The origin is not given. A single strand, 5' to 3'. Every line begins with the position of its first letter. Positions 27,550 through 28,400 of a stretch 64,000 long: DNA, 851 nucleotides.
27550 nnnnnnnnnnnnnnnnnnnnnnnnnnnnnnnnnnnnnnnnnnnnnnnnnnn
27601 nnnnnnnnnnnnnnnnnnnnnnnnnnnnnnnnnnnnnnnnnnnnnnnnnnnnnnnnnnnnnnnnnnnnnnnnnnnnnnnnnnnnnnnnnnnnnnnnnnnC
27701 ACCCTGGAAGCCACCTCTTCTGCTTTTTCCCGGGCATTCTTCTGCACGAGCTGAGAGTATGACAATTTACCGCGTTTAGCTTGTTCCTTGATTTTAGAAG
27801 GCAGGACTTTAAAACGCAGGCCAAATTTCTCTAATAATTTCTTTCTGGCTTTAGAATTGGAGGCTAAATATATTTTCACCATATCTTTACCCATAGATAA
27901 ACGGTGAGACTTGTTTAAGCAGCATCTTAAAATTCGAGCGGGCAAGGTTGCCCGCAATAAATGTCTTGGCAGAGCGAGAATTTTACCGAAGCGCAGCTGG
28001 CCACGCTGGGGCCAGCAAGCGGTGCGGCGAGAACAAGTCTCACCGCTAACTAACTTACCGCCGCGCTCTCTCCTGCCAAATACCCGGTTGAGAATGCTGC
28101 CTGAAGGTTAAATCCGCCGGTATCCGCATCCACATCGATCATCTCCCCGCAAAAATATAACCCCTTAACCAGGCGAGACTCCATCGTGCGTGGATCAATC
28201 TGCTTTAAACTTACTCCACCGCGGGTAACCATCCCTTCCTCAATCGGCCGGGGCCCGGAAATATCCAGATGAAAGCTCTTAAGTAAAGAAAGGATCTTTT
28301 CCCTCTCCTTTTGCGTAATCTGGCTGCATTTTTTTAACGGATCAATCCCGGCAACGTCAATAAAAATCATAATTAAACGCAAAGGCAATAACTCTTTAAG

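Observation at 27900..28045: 146-nt GC-rich element with 13-bp terminal inverted repeats and internal hairpins (candidate ncRNA, possibly 6S-like, or a MITE)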

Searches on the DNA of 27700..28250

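Call 4: search_rna_families(source=window, start=27700, end=28250, threshold=evalue, max_evalue=10, show_alignments=3)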
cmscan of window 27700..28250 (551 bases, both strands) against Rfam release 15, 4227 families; matches with E-value up to 10: 3.
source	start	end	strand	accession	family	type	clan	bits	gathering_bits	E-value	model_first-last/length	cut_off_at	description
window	27992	28033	+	RF01532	TB10Cs3H2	Gene; snRNA; snoRNA; HACA-box;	-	18.6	45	0.92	1-69/69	no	Trypanosomatid snoRNA TB10Cs3H2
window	27939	27990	-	RF01067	ATPC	Gene;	-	13.6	45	7.8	1-92/92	no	ATPC RNA motif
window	27706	27761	+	RF02126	GHRLOS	Gene; lncRNA;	-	10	48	8.1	1-70/70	no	Ghrelin opposite strand RNA conserved region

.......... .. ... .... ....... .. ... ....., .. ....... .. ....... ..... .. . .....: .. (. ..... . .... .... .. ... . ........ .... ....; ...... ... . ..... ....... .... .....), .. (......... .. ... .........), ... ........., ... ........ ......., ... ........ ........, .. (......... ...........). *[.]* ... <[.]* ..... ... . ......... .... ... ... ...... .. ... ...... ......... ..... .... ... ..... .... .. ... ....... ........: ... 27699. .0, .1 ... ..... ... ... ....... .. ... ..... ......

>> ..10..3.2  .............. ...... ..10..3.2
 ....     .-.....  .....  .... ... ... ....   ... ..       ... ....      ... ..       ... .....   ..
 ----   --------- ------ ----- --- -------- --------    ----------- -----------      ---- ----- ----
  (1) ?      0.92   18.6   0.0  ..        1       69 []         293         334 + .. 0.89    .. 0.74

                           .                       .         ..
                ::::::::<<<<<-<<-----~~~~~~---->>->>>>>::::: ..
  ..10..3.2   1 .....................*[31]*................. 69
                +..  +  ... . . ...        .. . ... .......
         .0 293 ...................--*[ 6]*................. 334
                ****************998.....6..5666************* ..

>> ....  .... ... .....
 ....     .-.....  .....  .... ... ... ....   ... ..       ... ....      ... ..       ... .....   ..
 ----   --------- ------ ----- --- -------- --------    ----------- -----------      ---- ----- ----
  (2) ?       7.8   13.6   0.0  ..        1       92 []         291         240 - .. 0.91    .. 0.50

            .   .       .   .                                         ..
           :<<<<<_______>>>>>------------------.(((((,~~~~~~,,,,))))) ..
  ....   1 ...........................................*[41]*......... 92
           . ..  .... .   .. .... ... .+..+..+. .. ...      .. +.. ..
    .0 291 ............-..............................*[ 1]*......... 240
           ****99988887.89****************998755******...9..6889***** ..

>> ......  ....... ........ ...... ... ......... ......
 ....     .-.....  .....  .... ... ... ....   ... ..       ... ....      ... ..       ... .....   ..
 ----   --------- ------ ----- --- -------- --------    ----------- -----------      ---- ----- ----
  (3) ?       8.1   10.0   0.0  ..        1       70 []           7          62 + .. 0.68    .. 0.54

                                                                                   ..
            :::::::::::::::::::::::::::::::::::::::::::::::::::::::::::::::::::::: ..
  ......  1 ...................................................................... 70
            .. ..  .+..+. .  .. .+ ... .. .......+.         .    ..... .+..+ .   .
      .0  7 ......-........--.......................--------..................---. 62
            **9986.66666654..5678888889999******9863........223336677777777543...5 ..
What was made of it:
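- On 6S RNA (RF00013): No hit at E <= 10 in 27700-28250 (call 4).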

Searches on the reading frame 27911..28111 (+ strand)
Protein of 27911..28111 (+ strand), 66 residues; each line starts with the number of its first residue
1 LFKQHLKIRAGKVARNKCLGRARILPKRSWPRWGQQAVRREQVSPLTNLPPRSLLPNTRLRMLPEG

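Call 12: search_protein_families(library=pfam, proteins=[window:27911-28111:+])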
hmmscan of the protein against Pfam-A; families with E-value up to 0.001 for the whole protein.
window:27911-28111:+ (66 aa): 0 families
